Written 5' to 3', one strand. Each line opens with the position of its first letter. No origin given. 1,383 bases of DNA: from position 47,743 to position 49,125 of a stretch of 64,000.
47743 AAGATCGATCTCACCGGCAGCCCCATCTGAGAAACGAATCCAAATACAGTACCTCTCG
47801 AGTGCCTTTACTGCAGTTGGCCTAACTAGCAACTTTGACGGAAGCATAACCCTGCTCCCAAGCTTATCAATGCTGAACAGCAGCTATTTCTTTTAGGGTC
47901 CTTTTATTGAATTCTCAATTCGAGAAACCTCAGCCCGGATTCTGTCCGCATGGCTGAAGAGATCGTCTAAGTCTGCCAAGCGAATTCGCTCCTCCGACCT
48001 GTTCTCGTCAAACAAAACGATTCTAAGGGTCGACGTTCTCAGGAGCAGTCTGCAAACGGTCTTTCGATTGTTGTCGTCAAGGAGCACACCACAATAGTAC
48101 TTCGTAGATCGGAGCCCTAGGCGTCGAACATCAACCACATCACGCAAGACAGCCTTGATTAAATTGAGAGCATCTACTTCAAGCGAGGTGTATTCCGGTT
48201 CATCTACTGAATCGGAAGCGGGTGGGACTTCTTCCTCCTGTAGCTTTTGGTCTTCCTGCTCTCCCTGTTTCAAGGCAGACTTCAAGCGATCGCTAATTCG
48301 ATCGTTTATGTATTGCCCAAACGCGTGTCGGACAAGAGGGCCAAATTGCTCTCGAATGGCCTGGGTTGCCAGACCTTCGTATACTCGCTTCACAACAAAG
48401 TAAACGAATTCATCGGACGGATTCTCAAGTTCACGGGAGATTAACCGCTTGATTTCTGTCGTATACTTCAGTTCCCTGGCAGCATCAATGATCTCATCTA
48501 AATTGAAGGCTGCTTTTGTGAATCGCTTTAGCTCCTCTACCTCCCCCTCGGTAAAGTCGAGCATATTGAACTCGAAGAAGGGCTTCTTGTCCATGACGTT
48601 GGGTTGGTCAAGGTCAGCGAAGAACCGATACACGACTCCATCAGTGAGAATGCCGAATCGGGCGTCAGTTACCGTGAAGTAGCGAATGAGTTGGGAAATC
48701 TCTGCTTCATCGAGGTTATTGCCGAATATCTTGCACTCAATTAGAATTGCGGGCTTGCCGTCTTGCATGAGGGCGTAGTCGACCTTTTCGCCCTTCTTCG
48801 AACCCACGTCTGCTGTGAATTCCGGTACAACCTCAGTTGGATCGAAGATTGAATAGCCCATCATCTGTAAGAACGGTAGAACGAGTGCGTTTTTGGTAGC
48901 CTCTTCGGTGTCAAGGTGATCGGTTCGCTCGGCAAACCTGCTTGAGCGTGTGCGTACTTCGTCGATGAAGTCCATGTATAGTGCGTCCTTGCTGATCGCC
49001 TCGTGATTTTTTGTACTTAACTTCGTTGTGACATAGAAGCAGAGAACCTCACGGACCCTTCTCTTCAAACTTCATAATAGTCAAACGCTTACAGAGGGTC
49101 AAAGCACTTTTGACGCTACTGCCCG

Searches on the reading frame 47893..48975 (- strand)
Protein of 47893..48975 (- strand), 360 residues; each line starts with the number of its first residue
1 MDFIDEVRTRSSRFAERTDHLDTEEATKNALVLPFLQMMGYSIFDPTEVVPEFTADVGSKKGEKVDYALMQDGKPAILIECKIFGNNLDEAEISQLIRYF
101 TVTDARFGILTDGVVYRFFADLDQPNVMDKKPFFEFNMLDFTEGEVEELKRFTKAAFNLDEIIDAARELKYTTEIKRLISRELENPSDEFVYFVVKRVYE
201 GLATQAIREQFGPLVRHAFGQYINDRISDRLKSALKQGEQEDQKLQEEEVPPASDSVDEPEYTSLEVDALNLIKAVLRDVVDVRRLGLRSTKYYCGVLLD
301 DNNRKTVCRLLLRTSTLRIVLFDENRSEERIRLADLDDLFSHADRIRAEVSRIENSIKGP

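Call 3: search_protein_families(library=pfam, proteins=[window:47893-48975:-], max_evalue=1)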
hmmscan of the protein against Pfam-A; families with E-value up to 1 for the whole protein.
window:47893-48975:- (360 aa): 3 families
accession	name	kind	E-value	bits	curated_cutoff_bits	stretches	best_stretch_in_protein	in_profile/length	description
PF04313.20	HSDR_N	-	4.8e-14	53.1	25.1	2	49-126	114-197/198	Type I restriction enzyme R protein N terminus (HSDR_N)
PF13588.12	HSDR_N_2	-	1.2e-08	35.5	25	1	44-119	19-94/110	Type I restriction enzyme R protein N terminus (HSDR_N)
PF04471.18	Mrr_cat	-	0.0095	16.5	21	1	30-110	11-83/115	Restriction endonuclease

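Call 4: search_protein_families(library=ncbifam, proteins=[window:47893-48975:-], max_evalue=1)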
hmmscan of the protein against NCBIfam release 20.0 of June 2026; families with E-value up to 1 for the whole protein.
window:47893-48975:- (360 aa): 0 families

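Call 5: search_protein_families(library=padloc, proteins=[window:47893-48975:-], max_evalue=1)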
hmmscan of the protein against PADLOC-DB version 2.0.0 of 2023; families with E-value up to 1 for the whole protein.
window:47893-48975:- (360 aa): 2 families
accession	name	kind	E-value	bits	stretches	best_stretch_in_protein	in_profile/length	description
PDLC04581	PDC-M32B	-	0.016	13.6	1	99-152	17-70/91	-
PDLC04983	PDC-S26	-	0.025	12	1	34-104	74-138/413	-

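Call 8: find_homologous_proteins(query=window:47893-48975:-)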
Query window:47893-48975:- (360 aa): 7994 proteins with E <= 0.001 among 8000 candidates; the best 120 are listed.
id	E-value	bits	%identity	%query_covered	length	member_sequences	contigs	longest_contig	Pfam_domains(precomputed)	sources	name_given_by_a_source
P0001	2.7e-216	735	93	100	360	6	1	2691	PF04313.21,PF13588.13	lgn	-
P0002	8.1e-214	727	92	100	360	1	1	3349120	PF04313.21,PF13588.13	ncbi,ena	-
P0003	4.1e-213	725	91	100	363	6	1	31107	PF04313.21,PF13588.13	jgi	jgi:hypothetical protein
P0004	1.8e-208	709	90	100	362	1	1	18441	PF04313.21,PF13588.13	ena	-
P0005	2.2e-197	673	86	100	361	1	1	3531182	PF04313.21,PF13588.13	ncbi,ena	-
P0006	6.5e-183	625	80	99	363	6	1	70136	PF04313.21,PF13588.13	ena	-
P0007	2.8e-177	607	78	99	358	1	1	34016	PF04313.21,PF13588.13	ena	-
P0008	5.7e-177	606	79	99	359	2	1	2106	PF04313.21,PF13588.13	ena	-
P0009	1.1e-176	605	77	99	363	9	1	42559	PF04313.21,PF13588.13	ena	-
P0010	6.2e-175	599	76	99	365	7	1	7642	PF04313.21,PF13588.13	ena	-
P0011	9.0e-172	589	76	99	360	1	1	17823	PF04313.21,PF13588.13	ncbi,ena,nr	ncbi:MAG: restriction endonuclease [Chloroflexi bacterium]|nr:restriction endonuclease [Chloroflexot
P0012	1.1e-168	579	74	100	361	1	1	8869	PF04313.21,PF13588.13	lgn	-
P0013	5.6e-167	573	79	89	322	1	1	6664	PF04313.21,PF13588.13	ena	-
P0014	2.2e-154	532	65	100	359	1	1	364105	PF04313.21,PF13588.13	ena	-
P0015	4.3e-152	524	67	96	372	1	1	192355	PF04313.21,PF13588.13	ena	-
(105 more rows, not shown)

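Call 9: search_solved_structures(query=window:47893-48975:-, max_evalue=1, show_alignments=2)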
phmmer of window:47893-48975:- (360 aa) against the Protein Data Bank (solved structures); distinct sequences matched with E-value up to 1: 1.
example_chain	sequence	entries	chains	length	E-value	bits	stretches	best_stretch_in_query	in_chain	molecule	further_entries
5gm6_G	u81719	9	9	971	0.62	12.3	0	149-213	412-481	U2 snRNP component HSH155 | HSH155 isoform 1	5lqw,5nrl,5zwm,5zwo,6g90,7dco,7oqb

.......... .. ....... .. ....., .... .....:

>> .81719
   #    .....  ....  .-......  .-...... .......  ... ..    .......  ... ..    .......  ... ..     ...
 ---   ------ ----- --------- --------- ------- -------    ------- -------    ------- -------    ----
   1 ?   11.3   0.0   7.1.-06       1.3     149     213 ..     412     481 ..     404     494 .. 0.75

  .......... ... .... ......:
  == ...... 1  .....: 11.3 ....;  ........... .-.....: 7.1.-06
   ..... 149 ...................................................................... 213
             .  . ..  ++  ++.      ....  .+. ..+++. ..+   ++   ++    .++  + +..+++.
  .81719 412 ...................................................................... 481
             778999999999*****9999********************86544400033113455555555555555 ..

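Call 10: find_encoding_contigs(protein=P0002, flank=6000, max_places=3)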
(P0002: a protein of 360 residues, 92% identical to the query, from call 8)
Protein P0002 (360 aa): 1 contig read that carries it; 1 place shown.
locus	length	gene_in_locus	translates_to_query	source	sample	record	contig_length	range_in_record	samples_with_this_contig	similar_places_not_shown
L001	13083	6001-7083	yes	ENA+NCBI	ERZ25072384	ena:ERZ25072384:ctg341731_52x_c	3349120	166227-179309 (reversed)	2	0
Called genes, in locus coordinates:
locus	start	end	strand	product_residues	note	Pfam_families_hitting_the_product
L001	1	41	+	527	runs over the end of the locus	-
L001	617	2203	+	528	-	-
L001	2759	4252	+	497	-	-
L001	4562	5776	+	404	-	PF14100:DUF6807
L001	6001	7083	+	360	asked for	PF13588:HSDR_N_2, PF04313:HSDR_N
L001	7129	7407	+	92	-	PF10387:DUF2442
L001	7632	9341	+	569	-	PF02129:Peptidase_S15, PF08530:PepX_C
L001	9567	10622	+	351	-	PF00107:ADH_zinc_N, PF13602:ADH_zinc_N_2 (weak)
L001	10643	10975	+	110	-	PF16347:SGSH_C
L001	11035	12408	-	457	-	PF01547:SBP_bac_1, PF13416:SBP_bac_8 (weak)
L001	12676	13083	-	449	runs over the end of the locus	PF13416:SBP_bac_8, PF01547:SBP_bac_1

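Call 11: find_encoding_contigs(protein=P0005, flank=6000, max_places=3)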
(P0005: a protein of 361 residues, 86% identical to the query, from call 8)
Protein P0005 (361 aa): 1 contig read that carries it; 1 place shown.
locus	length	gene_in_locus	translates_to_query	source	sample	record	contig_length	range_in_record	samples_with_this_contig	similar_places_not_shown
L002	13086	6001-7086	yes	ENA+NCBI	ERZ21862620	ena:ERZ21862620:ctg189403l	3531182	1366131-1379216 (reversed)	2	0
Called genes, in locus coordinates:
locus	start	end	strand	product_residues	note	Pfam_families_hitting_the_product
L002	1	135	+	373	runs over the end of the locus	PF26549:Tricorn_N (faint), PF26550:Tricorn_2nd (faint), PF00930:DPPIV_N (faint), PF07676:PD40 (faint)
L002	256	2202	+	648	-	PF00930:DPPIV_N (faint), PF26550:Tricorn_2nd (faint), PF07676:PD40 (weak), PF26549:Tricorn_N, PF00560:LRR_1 (faint), PF23598:LRR_14, PF12799:LRR_4 (weak)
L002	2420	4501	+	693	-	PF00560:LRR_1 (faint), PF12799:LRR_4 (faint), PF23598:LRR_14, PF13855:LRR_8, PF23598:LRR_14, PF13855:LRR_8 (weak)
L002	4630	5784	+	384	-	PF14100:DUF6807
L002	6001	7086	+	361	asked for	PF13588:HSDR_N_2, PF04313:HSDR_N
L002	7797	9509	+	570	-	PF02129:Peptidase_S15, PF08530:PepX_C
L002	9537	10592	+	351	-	PF00107:ADH_zinc_N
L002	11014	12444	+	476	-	PF00884:Sulfatase, PF01663:Phosphodiest, PF16347:SGSH_C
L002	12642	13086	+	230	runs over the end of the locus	-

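Call 12: find_encoding_contigs(protein=P0003, flank=6000, max_places=3)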
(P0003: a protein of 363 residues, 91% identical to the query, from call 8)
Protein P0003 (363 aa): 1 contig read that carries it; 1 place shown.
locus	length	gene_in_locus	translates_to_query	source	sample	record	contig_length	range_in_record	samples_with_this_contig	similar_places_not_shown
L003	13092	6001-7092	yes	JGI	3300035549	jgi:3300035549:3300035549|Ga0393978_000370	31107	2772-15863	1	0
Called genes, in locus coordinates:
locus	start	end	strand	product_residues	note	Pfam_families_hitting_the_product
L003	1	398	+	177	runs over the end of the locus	PF02577:BFN_dom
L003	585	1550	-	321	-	PF01467:CTP_transf_like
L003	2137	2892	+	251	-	PF01261:AP_endonuc_2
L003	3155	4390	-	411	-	PF01041:DegT_DnrJ_EryC1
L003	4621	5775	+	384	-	PF14100:DUF6807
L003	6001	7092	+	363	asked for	PF13588:HSDR_N_2, PF04313:HSDR_N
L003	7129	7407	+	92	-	PF10387:DUF2442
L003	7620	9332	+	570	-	PF02129:Peptidase_S15, PF08530:PepX_C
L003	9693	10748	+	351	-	PF13602:ADH_zinc_N_2 (faint), PF00107:ADH_zinc_N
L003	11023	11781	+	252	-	PF03848:TehB (weak), PF13489:Methyltransf_23, PF01209:Ubie_methyltran, PF13649:Methyltransf_25, PF13847:Methyltransf_31, PF08241:Methyltransf_11, PF08242:Methyltransf_12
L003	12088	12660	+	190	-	-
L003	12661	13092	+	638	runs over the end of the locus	PF02872:5_nucleotid_C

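Call 15: find_related_loci(query=A1, collection=genome_contigs, flank=6000)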
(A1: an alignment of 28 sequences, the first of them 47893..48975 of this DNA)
Query A1 (360 aa) in genome_contigs; peptide patterns used: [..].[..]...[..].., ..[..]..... (x = any residue, [..] = any of these).
600 stretches matched a pattern (row limit reached: there are more); 568 encode a relative of the query (tblastn E <= 1e-3); the best 80 are kept; 80 distinct loci.
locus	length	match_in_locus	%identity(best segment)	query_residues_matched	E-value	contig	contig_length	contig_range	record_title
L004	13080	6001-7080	97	1-360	0e+0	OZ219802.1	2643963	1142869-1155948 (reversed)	MAG: Chloroflexota bacterium isolate 50a8419b-8e17-430b-920a-11f3287aca29 genome assembly, chromosome: 2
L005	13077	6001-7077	92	1-359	0e+0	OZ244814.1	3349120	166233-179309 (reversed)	MAG: Chloroflexota bacterium isolate 69ec6d3d-2374-4d29-b98a-ed9ec61ffa6d genome assembly, chromosome: 1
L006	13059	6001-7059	65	1-351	2e-154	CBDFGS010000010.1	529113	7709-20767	MAG: Dehalococcoidia bacterium isolate 59cce99e-a588-4de2-b07e-a8077d89f863 genome assembly, contig: contig_10, whole ge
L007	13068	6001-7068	63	1-359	2e-150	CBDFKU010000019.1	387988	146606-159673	MAG: Dehalococcoidia bacterium isolate a7bf128d-a2e1-49ec-b4e9-dcd6821f012d genome assembly, contig: contig_19, whole ge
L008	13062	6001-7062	57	1-352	5e-125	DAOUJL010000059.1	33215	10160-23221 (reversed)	MAG TPA_asm: Dehalococcoidia bacterium isolate S32_262 k113_4533952, whole genome shotgun sequence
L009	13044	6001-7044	56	1-348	9e-122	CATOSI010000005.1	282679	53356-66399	MAG: uncultured Dehalococcoidia bacterium isolate 741b7de0-5fbb-4305-b724-e82bd623809b genome assembly, contig: contig_5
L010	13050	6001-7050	53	1-347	1e-118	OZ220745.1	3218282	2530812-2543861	MAG: Dehalococcoidia bacterium isolate d99f35f8-e104-4752-81ca-da635d51ba71 genome assembly, chromosome: 1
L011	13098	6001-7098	51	1-359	5e-119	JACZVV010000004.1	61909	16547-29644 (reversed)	MAG: Chloroflexota bacterium isolate B19T1B8 B19T1B8_NODE622, whole genome shotgun sequence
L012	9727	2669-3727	51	1-354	2e-118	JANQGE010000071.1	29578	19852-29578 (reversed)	MAG: Chlorobium sp. isolate PL23b_bin.32 k99_1145441, whole genome shotgun sequence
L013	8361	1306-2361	49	1-354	2e-116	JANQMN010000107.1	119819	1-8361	MAG: Hahella sp. isolate PL25b_bin.18 k99_392203, whole genome shotgun sequence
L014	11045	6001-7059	50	1-351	5e-116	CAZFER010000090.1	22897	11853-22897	MAG TPA_asm: uncultured bacterium isolate SRP141376_co4_53 genome assembly, contig: NODE_3998_length_22897_cov_8.914543,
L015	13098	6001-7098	49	1-360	3e-115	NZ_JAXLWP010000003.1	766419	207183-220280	MAG: Kouleothrix sp. isolate STL-CHL26 C2.196.fa-3, whole genome shotgun sequence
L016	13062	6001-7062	50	1-348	3e-115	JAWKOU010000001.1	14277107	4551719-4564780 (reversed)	MAG: Caldilineaceae bacterium isolate BC1.69 BC1.69.fa-1, whole genome shotgun sequence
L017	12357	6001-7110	47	1-356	1e-114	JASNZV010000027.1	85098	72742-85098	MAG: Caldilineaceae bacterium isolate CHLO-10 HKU-EGSB-CHLO-10_27, whole genome shotgun sequence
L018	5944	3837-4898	47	1-355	2e-114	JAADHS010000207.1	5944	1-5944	MAG: Gammaproteobacteria bacterium isolate M_MetaBat.201 contig-127_23662, whole genome shotgun sequence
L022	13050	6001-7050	48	1-348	1e-112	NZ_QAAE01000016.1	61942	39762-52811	Nitrosomonas aestuarii strain Nm36 Ga0181080_116, whole genome shotgun sequence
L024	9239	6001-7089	47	1-360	2e-112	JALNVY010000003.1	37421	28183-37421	MAG: Syntrophales bacterium isolate SO_2016_GW1 bin 25 scaffold02037_OW334_2016, whole genome shotgun sequence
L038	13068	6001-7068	48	1-350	2e-109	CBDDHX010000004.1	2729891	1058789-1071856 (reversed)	MAG: Caldilineaceae bacterium isolate 9736b05d-4052-4238-9011-8c8baa34df0f genome assembly, contig: contig_4, whole geno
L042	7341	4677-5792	46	1-360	3e-108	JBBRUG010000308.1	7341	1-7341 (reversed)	MAG: Chloroflexales bacterium isolate La3_concoct.174 La3_concoct.174_K_200134_L_7341_cov_41.8960, whole genome shotgun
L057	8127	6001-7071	46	1-356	4e-105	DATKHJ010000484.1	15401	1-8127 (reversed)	MAG TPA_asm: Flavisolibacter sp. isolate SMAG_U14574 k141_210801, whole genome shotgun sequence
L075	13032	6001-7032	46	1-346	4e-103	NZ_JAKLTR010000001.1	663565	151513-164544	Terrimonas ginsenosidimutans strain NA20 1, whole genome shotgun sequence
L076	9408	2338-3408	45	1-358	5e-103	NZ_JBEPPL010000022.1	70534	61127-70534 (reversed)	Pedobacter sp. UYP1 Ga0504885_22, whole genome shotgun sequence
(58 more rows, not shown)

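Call 39: predict_structure(alignment_id=A1)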
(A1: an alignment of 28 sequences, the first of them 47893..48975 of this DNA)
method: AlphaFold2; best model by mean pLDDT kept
length: 360 residues; sequences in the alignment: 28
mean_pLDDT: 82.4   pTM: 0.55
mean pLDDT of the five models: 82.4, 79.3, 79.2, 78.2, 57.8
residues with pLDDT >= 90: 129; 70-90: 185; 50-70: 24; < 50: 22
segments of 3 or more residues with pLDDT < 50: 240-259
pLDDT, mean of each block of 10 residues (from residue 1): 84 78 85 92 91 82 88 90 82 74 87 92 82 90 90 89 86 82 85 85 80 84 73 55 37 35 91 94 91 89 83 91 88 94 93 75
secondary structure, 60 per line:
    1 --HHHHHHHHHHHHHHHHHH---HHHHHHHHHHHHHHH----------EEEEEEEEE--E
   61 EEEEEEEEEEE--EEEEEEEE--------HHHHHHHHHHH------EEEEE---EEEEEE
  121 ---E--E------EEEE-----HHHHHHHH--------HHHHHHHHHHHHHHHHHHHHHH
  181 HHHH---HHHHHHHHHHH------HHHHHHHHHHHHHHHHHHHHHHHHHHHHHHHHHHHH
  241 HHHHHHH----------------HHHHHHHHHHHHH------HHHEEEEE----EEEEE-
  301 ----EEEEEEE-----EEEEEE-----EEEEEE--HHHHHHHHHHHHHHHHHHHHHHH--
elements in order: H3-20 H24-38 E49-57 E60-71 E74-81 H90-100 E107-111 E115-120 E134-137 H143-150 H159-184 H188-198 H205-247 H264-276 E286-290 E295-299 E305-311 E317-322 E328-333 H336-358

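Call 42: fold_search(model_id=the predicted structure, library=pdb)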
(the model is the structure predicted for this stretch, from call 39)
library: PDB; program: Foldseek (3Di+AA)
matches with E <= 10: 528; with E <= 0.001: 0
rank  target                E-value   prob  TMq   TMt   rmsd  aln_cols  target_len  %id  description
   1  7lo5_D                5.3e-03  1.00  0.31  0.12  15.4       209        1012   14  cryoEM structure DrdV-DNA complex (released 2021-03-17)
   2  7lo5_C                5.3e-03  1.00  0.31  0.12  15.5       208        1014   13  cryoEM structure DrdV-DNA complex (released 2021-03-17)
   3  3h1t                  8.4e-03  0.99  0.21  0.15   9.0       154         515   15  The fragment structure of a putative HsdR subunit of a type I restriction enzyme from Vibrio vulnificus YJ016 (released 2009-10-20)
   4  3ijm_B                8.9e-03  1.00  0.22  0.48   5.5       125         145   16  The structure of a restriction endonuclease-like fold superfamily protein from Spirosoma linguale. (released 2009-09-22)
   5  7lo5_B                1.7e-02  1.00  0.29  0.11   4.2       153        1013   15  cryoEM structure DrdV-DNA complex (released 2021-03-17)
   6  7lo5_A                1.9e-02  1.00  0.30  0.11   3.9       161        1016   13  cryoEM structure DrdV-DNA complex (released 2021-03-17)
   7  1wdj_B                4.1e-02  0.87  0.20  0.38   7.2       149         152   11  Crystal structure of TT1808 from Thermus thermophilus HB8 (released 2004-11-17)
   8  9ukm_I                4.6e-02  0.23  0.12  0.14  40.8       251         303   10  Cryo-EM structure of bacteriophage P1 head (released 2025-10-22)
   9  9y1l_B                4.9e-02  0.94  0.23  0.46   6.4       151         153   12  Crystal Structure of Putative Restriction Endonuclease Domain-Containing Protein from Leptospirillum ferriphilum YSK (released 2025-09-10)
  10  1wdj_A                5.5e-02  0.82  0.18  0.31   7.3       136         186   11  Crystal structure of TT1808 from Thermus thermophilus HB8 (released 2004-11-17)
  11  9y1l_A                5.8e-02  0.92  0.21  0.41   5.9       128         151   13  Crystal Structure of Putative Restriction Endonuclease Domain-Containing Protein from Leptospirillum ferriphilum YSK (released 2025-09-10)
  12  6edw_A                1.3e-01  0.11  0.11  0.06  32.2       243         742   10  Crystal structure of Mycobacterium tuberculosis ICL2 in the apo form (released 2019-08-14)
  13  4ic1_D                1.4e-01  0.41  0.14  0.24  16.4       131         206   18  Crystal structure of SSO0001 (released 2013-01-16)
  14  6okh_A                1.7e-01  0.72  0.20  0.36   6.8       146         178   10  Structure of an uncharacterized protein from Leptospira borgpetersenii serovar Hardjo-bovis (strain JB197) (released 2019-05-08)
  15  6okh_B                1.8e-01  0.72  0.20  0.37   6.9       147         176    9  Structure of an uncharacterized protein from Leptospira borgpetersenii serovar Hardjo-bovis (strain JB197) (released 2019-05-08)
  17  2w00_A                2.2e-01  0.30  0.18  0.08  14.5       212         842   12  Crystal structure of the HsdR subunit of the EcoR124I restriction enzyme in complex with ATP (released 2008-12-16)
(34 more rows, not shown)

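Call 61: search_protein_families(library=pfam, alignment_id=A4, max_evalue=0.001)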
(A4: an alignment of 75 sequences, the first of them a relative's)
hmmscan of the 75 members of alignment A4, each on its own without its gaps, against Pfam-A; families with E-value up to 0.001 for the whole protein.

A. member 1, L006:7283-7579:+ (99 aa): 0 families

B. families by the number of members that match (of 75 scanned): 88 families (the first 25 are shown)
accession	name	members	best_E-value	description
PF00520.37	Ion_trans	2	1e-22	Ion transport protein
PF07885.22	Ion_trans_2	2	1.1e-16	Ion channel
PF00303.24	Thymidylat_synt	1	2.6e-127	Thymidylate synthase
PF02965.22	Met_synt_B12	1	7.9e-123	Vitamin B12 dependent methionine synthase, activation domain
PF05114.20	MbnB_TglH_ChrH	1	2.4e-106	RiPP precursor modification enzyme MbnB/TglH/ChrH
PF05345.18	He_PIG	1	4.7e-82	Putative Ig domain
PF02867.20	Ribonuc_red_lgC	1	1.8e-76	Ribonucleotide reductase, barrel domain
PF03721.20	UDPG_MGDP_dh_N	1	9.8e-65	UDP-glucose/GDP-mannose dehydrogenase family, NAD binding domain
PF08309.17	LVIVD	1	3.3e-64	LVIVD repeat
PF01610.23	DDE_Tnp_ISL3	1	4.4e-64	Transposase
PF00809.28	Pterin_bind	1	3e-61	Pterin binding enzyme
PF13458.12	Peripla_BP_6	1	5.4e-61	Periplasmic binding protein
PF02386.22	TrkH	1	8.9e-45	Cation transport protein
PF07758.16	DUF1614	1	1.5e-43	Protein of unknown function (DUF1614)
PF13635.12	DUF4143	1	4.7e-42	Domain of unknown function (DUF4143)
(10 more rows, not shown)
